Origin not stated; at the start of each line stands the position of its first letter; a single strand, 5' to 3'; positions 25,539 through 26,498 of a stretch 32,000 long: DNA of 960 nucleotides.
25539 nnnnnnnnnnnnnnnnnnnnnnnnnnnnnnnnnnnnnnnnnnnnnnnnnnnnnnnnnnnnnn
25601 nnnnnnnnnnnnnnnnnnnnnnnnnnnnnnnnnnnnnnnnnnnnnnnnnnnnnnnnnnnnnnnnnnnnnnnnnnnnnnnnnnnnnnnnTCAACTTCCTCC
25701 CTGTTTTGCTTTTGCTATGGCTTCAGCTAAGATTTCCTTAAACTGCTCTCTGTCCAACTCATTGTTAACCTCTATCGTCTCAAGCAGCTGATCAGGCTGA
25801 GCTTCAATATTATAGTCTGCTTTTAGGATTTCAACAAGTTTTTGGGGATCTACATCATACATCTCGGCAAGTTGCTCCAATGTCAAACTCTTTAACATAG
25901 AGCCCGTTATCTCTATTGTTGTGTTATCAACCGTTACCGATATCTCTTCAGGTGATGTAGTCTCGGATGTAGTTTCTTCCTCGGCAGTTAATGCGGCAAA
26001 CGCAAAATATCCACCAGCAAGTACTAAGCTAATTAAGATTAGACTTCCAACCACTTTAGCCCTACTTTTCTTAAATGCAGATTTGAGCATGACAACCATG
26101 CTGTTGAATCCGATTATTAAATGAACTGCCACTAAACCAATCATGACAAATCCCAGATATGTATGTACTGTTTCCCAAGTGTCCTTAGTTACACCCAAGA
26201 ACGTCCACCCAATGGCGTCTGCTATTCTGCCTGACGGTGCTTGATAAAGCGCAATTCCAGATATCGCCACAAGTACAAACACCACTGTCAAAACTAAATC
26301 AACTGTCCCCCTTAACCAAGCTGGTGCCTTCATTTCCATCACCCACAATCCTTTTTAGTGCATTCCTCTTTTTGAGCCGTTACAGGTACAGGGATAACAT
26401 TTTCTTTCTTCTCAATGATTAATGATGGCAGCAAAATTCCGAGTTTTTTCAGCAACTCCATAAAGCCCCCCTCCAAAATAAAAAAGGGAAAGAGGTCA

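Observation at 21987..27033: Candidate undescribed envelope metal/redox module: two paralogous operons, an ArsR-type regulator and five mini-proteins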

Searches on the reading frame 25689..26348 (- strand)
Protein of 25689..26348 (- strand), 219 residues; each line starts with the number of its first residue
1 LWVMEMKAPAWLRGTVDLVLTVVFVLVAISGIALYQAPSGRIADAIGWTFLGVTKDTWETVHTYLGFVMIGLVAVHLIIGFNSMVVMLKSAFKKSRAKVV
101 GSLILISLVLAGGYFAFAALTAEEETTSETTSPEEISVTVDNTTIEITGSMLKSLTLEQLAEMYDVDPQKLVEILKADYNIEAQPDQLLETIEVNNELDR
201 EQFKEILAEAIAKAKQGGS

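Call 3: search_protein_families(library=pfam, max_evalue=0.1, proteins=[window:25689-26348:-])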
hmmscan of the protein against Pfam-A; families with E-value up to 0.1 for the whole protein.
window:25689-26348:- (219 aa): 5 families
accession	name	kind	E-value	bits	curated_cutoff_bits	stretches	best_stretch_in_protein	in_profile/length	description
PF14358.11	DUF4405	-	6.3e-17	62.3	26.7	1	16-79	2-64/66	Domain of unknown function (DUF4405)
PF01292.26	Ni_hydr_CYTB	-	5.9e-06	26.6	30.1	1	15-81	102-163/179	Prokaryotic cytochrome b561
PF04760.21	IF2_N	-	0.0027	17.9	25.3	1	155-190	4-39/53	Translation initiation factor IF-2, N-terminal region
PF13301.11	DUF4079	-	0.03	15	31.4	0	19-79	57-101/141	Protein of unknown function (DUF4079)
PF03929.21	PepSY_TM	-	0.092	13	28.8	0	20-133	141-235/295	PepSY-associated TM region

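Call 5: find_encoding_contigs(protein=window:25689-26348:-, flank=8000, max_places=6)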
Protein window:25689-26348:- (219 aa): no gene with exactly this product is on record in the collection.

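Call 8: find_encoding_contigs(protein=window:25689-26339:-, flank=8000, max_places=6)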
Protein window:25689-26339:- (216 aa): no gene with exactly this product is on record in the collection.

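Call 48: search_protein_families(library=ncbifam, max_evalue=0.01, proteins=[window:25689-26339:-])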
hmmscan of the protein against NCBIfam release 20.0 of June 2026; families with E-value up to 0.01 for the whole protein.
window:25689-26339:- (216 aa): 0 families

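Call 51: find_homologous_proteins(query=window:25689-26339:-)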
Query window:25689-26339:- (216 aa): 35 proteins with E <= 0.001 among 941 candidates.
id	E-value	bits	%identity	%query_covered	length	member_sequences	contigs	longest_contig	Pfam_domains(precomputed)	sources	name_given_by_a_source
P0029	1.5e-118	412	92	99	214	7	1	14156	PF14358.12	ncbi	ncbi:DUF4405 domain-containing protein [Thermococcus sp.]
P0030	2.0e-118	411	90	99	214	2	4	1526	PF14358.12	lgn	-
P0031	5.1e-115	400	88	99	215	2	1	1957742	PF14358.12,PF01292.27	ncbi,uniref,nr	ncbi:Hypothetical protein TES1_0725 [Thermococcus paralvinellae]|uniref:Flavinylation-associated cyt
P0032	1.8e-84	301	66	97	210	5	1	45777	PF14358.12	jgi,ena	-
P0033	7.5e-83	295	51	96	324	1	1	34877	PF14358.12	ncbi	ncbi:DUF4405 domain-containing protein [Thermococcus sp.]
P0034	9.0e-80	285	62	99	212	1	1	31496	PF14358.12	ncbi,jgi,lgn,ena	-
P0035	2.5e-72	261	59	95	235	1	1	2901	PF14358.12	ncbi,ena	-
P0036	2.5e-72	261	59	95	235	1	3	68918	PF14358.12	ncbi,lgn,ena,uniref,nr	ncbi:DUF4405 domain-containing protein [Thermococcus sp.]|uniref:DUF4405 domain-containing protein n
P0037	2.2e-71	258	59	95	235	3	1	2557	PF14358.12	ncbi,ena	-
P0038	6.8e-71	256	59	95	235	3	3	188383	PF14358.12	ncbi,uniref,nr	ncbi:DUF4405 domain-containing protein [Thermococcus sp. GR7]|uniref:DUF4405 domain-containing prote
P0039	1.1e-69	252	57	95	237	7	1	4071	PF14358.12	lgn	-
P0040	1.4e-69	252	60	95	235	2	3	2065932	PF14358.12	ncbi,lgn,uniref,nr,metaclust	ncbi:DUF4405 domain-containing protein [Thermococcus thioreducens]|uniref:HTH cro/C1-type domain-con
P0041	1.5e-68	249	59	97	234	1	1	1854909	PF14358.12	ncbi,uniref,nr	ncbi:DUF4405 domain-containing protein [Thermococcus sp. 5-4]|uniref:DUF4405 domain-containing prote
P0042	3.4e-68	248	56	97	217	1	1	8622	PF14358.12,PF01292.27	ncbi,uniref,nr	ncbi:DUF4405 domain-containing protein [Thermococcus sp.]|uniref:DUF4405 domain-containing protein n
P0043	3.5e-68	247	56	97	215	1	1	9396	PF14358.12,PF01292.27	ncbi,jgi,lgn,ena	-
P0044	1.2e-62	229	52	99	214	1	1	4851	PF14358.12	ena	-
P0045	5.6e-61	224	49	99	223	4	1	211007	PF14358.12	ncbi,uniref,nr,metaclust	ncbi:hypothetical protein EP1X_04625 [Thermococcus sp. EP1]|uniref:DUF4405 domain-containing protein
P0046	2.5e-60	222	57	95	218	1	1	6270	PF14358.12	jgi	-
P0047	8.4e-60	220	55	98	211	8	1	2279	PF14358.12,PF04760.22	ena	-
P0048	1.3e-59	219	56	97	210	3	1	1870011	PF14358.12,PF04760.22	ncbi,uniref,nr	ncbi:translation initiation factor IF-2 N-terminal domain-containing protein [Thermococcus sp. 21S9]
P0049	1.5e-59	219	55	97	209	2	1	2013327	PF14358.12,PF04760.22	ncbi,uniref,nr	ncbi:conserved membrane protein of unknown function [Thermococcus nautili]|uniref:translation initia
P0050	5.7e-59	217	54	88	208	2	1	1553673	PF14358.12,PF04760.22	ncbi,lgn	ncbi:hypothetical protein JCM16307_12720 [Thermococcus prieurii]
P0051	1.7e-58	216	55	97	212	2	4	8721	PF14358.12,PF04760.22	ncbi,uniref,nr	ncbi:translation initiation factor IF-2 N-terminal domain-containing protein [Thermococcus sp.]|unir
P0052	7.4e-58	214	53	99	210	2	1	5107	PF14358.12,PF04760.22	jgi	-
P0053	1.7e-57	213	51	88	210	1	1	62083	PF14358.12,PF04760.22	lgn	-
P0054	2.5e-57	212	55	99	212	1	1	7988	PF14358.12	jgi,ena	-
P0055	3.1e-57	212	55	97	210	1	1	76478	PF14358.12,PF04760.22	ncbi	ncbi:translation initiation factor IF-2 N-terminal domain-containing protein [Thermococcus sp.]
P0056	4.2e-57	211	55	95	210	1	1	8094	PF14358.12,PF04760.22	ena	-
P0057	7.9e-55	204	52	99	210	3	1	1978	PF14358.12,PF04760.22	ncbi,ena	-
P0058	2.5e-54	202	51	97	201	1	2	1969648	PF14358.12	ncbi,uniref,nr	ncbi:hypothetical protein A3L04_00645 [Thermococcus chitonophagus]|uniref:Flavinylation-associated c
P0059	3.6e-54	202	52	99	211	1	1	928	PF14358.12,PF04760.22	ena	-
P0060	4.5e-54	201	50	97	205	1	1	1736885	PF14358.12,PF01292.27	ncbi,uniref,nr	ncbi:DUF4405 domain-containing protein [Pyrococcus sp. ST04]|uniref:DUF4405 domain-containing protei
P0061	4.8e-54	201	51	99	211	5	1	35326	PF14358.12,PF04760.22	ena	-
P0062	7.7e-54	201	51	99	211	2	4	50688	PF14358.12,PF04760.22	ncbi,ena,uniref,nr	ncbi:DUF4405 domain-containing protein [Thermococcus sp.]|uniref:translation initiation factor IF-2 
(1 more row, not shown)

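Call 52: find_encoding_contigs(protein=P0041, flank=7000, max_places=1)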
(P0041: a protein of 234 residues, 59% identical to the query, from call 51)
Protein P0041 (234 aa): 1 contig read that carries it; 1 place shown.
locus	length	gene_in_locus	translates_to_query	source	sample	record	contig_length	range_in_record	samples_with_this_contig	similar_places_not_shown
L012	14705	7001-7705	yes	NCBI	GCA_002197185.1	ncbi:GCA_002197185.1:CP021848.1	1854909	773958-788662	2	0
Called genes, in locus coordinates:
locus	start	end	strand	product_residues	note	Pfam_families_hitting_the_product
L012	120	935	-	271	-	PF14378:PAP2_3 (weak), PF01569:PAP2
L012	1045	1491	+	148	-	-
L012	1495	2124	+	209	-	PF01205:Impact_N, PF09186:DUF1949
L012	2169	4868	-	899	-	PF00270:DEAD, PF00271:Helicase_C, PF09369:MZB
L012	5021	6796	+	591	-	PF04068:Fer4_RLI, PF12837:Fer4_6 (faint), PF12838:Fer4_7 (faint), PF14697:Fer4_21 (weak), PF00037:Fer4 (weak), PF02463:SMC_N (weak), PF00005:ABC_tran, PF00005:ABC_tran, +3 more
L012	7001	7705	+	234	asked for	PF14358:DUF4405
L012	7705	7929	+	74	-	-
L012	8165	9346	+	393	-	PF04122:CW_binding_2 (faint)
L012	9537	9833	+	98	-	PF12840:HTH_20, PF01022:HTH_5, PF21476:PF0610-like_N (weak), PF01978:TrmB (weak)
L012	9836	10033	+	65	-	-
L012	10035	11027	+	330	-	PF00586:AIRS, PF02769:AIRS_C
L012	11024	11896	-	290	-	PF13588:HSDR_N_2, PF04313:HSDR_N (weak)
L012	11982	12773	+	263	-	PF13230:GATase_4 (weak)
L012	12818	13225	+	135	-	PF00571:CBS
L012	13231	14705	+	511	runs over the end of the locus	PF00149:Metallophos, PF12850:Metallophos_2, PF00149:Metallophos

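Call 53: find_encoding_contigs(protein=P0049, flank=7000, max_places=1)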
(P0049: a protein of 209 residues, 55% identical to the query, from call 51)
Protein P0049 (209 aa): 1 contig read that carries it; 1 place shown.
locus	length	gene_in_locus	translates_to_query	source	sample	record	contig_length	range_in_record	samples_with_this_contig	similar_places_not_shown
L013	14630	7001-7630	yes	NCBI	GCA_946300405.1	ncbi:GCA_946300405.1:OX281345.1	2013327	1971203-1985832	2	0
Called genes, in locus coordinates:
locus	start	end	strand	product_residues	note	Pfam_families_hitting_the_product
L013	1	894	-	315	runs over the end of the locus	PF02729:OTCace_N, PF00185:OTCace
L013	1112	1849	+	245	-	PF02511:Thy1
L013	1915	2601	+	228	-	PF11485:STK_08120-like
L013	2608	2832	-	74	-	PF01938:TRAM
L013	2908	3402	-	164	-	PF04677:CwfJ_C_1 (weak), PF11969:DcpS_C, PF01230:HIT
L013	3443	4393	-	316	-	PF01699:Na_Ca_ex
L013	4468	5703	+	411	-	PF01676:Metalloenzyme, PF10143:PhosphMutase, PF01663:Phosphodiest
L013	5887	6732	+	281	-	PF09968:DUF2202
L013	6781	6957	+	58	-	-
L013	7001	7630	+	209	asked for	PF14358:DUF4405, PF04760:IF2_N (weak)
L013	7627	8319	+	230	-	PF09968:DUF2202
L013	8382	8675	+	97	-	PF12840:HTH_20, PF13412:HTH_24 (faint), PF01022:HTH_5, PF21476:PF0610-like_N (weak), PF08279:HTH_11 (faint), PF01978:TrmB, PF03551:PadR (faint)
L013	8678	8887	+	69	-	-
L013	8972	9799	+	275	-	PF00248:Aldo_ket_red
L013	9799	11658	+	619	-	PF02730:AFOR_N, PF01314:AFOR_C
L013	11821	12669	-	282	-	-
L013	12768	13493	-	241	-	PF18489:Alpha_Helical, PF01588:tRNA_bind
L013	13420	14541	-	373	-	-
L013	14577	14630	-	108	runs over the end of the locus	-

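Call 54: find_encoding_contigs(protein=P0060, flank=7000, max_places=1)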
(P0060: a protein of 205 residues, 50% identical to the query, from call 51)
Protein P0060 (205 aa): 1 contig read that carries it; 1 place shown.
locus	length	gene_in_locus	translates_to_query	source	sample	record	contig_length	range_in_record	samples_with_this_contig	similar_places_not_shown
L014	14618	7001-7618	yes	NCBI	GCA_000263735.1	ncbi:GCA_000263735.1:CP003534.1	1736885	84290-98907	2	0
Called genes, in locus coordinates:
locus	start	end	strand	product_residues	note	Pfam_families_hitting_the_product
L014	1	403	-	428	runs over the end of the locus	PF01547:SBP_bac_1, PF13531:SBP_bac_11 (faint), PF13416:SBP_bac_8, PF13343:SBP_bac_6 (faint)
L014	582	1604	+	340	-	PF12862:ANAPC5 (faint), PF28559:TPR_SusR (faint), PF13428:TPR_14 (faint), PF25058:ARM_TT21 (faint), PF10602:RPN7 (faint), PF13424:TPR_12, PF14938:SNAP (weak), PF13424:TPR_12, +10 more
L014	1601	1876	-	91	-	PF00736:EF1_GNE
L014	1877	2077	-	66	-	PF07754:Ribosomal_aS21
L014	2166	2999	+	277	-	PF01040:UbiA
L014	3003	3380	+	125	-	-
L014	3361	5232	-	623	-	PF02730:AFOR_N, PF01314:AFOR_C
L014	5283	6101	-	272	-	PF00248:Aldo_ket_red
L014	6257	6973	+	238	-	PF09968:DUF2202, PF02915:Rubrerythrin (weak)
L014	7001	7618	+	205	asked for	PF01292:Ni_hydr_CYTB (faint), PF14358:DUF4405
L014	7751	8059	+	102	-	PF12840:HTH_20, PF01022:HTH_5, PF13412:HTH_24 (faint), PF01978:TrmB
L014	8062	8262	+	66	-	-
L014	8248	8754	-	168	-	PF12822:ECF_trnsprt (weak), PF02632:BioY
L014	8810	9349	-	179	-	PF01885:PTS_2-RNA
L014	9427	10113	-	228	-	PF09704:Cas_Cas5d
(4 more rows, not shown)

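Call 60: search_solved_structures(query=L013:9799-11658:+, max_evalue=1e-40)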
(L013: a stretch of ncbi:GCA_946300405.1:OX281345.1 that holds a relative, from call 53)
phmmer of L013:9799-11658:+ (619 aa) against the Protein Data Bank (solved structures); distinct sequences matched with E-value up to 1e-40: 9.
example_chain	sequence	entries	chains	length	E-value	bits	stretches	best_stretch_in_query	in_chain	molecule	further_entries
1aor_A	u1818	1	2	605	1.6e-102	347.4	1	1-601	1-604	ALDEHYDE FERREDOXIN OXIDOREDUCTASE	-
9mqx_D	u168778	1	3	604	1.6e-94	321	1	1-599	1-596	Aldehyde:ferredoxin oxidoreductase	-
9g7j_A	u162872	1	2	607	1.2e-92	314.8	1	1-601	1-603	Aldehyde ferredoxin oxidoreductase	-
1b25_A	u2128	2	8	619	6.9e-86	292.4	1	1-598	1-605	PROTEIN (FORMALDEHYDE FERREDOXIN OXIDOREDUCTASE) | FORMALDEHYDE FERREDOXIN OXIDOREDUCTASE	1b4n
6x1o_A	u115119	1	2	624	9.6e-82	278.7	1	1-608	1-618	Formaldehyde:ferredoxin oxidoreductase wor5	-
6x6u_A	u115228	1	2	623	1.3e-81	278.4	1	1-608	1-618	Formaldehyde:ferredoxin oxidoreductase wor5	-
8c0z_A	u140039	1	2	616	1.5e-81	278.1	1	3-597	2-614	Aldehyde:ferredoxin oxidoreductase,tungsten-containing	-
9q1t_A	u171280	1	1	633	4.4e-76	260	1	3-598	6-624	Tungsten-dependent aldehyde oxidoreductase WOR83 from Haloferax volcanii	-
4z3w_A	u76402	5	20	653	1.4e-49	172.4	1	6-420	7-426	Benzoyl-CoA reductase, putative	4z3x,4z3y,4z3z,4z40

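Call 73: predict_structure(alignment_id=A3)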
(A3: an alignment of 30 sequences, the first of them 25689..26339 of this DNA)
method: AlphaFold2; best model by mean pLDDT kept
length: 216 residues; sequences in the alignment: 30
mean_pLDDT: 82.6   pTM: 0.44
mean pLDDT of the five models: 82.6, 82.2, 79.9, 77.2, 76.1
residues with pLDDT >= 90: 102; 70-90: 85; 50-70: 8; < 50: 21
segments of 3 or more residues with pLDDT < 50: 120-138
pLDDT, mean of each block of 10 residues (from residue 1): 74 94 95 86 90 94 95 86 79 80 88 74 36 43 81 91 92 93 92 90 91 69
secondary structure, 60 per line:
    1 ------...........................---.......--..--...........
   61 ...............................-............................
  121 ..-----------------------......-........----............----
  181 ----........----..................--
elements in order: H7-33 H37-43 H52-91 H93-122 H146-151 H154-160 H165-176 H186-192 H197-214

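Call 77: fold_search(model_id=the predicted structure, library=pdb)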
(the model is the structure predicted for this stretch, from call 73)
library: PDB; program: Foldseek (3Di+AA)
matches with E <= 10: 43; with E <= 0.001: 0
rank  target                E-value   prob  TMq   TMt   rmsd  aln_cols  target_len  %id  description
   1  8asi_F                2.8e+00  0.44  0.23  0.12   8.9        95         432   20  Four subunit cytochrome b-c1 complex from Rhodobacter sphaeroides in native nanodiscs - consensus refinement in the b- (released 2023-03-15)
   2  9m05_E                3.4e+00  0.12  0.20  0.21   8.0       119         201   17  Cryo-EM structure of dVGAC complexed with iodide (released 2025-10-29)
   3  7n0e_B                3.6e+00  0.80  0.26  0.29   2.0        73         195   12  Co-complex of the histidine kinase region of RetS and the dimerization and histidine phosphotransfer domain of GacS (released 2022-03-09)
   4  5n5e_D                3.8e+00  0.57  0.26  0.54   4.7        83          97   11  Crystal structure of encapsulated ferritin domain from Pyrococcus furiosus PFC_05175 (released 2018-01-24)
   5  4h8s_D                4.0e+00  0.06  0.15  0.09  32.3       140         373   11  Crystal structure of human APPL2BARPH domain (released 2012-10-17)
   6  6hwh_A                4.0e+00  0.05  0.14  0.10  19.9       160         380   15  Structure of a functional obligate respiratory supercomplex from Mycobacterium smegmatis (released 2018-11-07)
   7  8yq5_A                4.3e+00  0.10  0.18  0.18   8.9       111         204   17  Cryo-EM structure of a de novo designed transmembrane protein tmZC8-BTB (released 2025-09-24)
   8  8wjo_B                4.3e+00  0.08  0.24  0.19  42.9       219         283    9  Cryo-EM structure of 8-subunit Smc5/6 arm region (released 2024-06-26)
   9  8hcr_M                4.3e+00  0.08  0.18  0.12  20.4       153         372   14  Cryo-EM structure of the Mycobacterium tuberculosis cytochrome bcc:aa3 supercomplex and a novel inhibitor targeting su (released 2023-05-03)
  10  5n5e_A                4.5e+00  0.41  0.27  0.55   7.5        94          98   11  Crystal structure of encapsulated ferritin domain from Pyrococcus furiosus PFC_05175 (released 2018-01-24)
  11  7qrm_A                4.8e+00  0.33  0.26  0.26   5.4        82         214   10  Cryo-EM structure of catalytically active Spinacia oleracea cytochrome b6f in complex with endogenous plastoquinones a (released 2023-01-25)
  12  6h7w_M                4.8e+00  0.04  0.19  0.18  31.9       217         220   14  Model of retromer-Vps5 complex assembled on membrane. (released 2018-09-26)
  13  6tgj_B                5.1e+00  0.15  0.22  0.54   4.2        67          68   16  RNA-binding domain of RNase M5 (released 2020-09-30)
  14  5c5b_B                5.7e+00  0.09  0.19  0.11  33.2       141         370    9  Crystal Structure of Human APPL BAR-PH Heterodimer (released 2016-06-22)
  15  4wpc_A                5.7e+00  0.03  0.17  0.14  35.3       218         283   11  Crystal structure of Rgd1p F-BAR domain in complex with inositol phosphate (released 2014-12-24)
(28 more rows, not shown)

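Call 96: search_protein_families(library=padloc, max_evalue=0.001, proteins=[window:25689-26339:-])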
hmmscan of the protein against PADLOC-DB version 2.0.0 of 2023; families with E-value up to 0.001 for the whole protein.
window:25689-26339:- (216 aa): 0 families
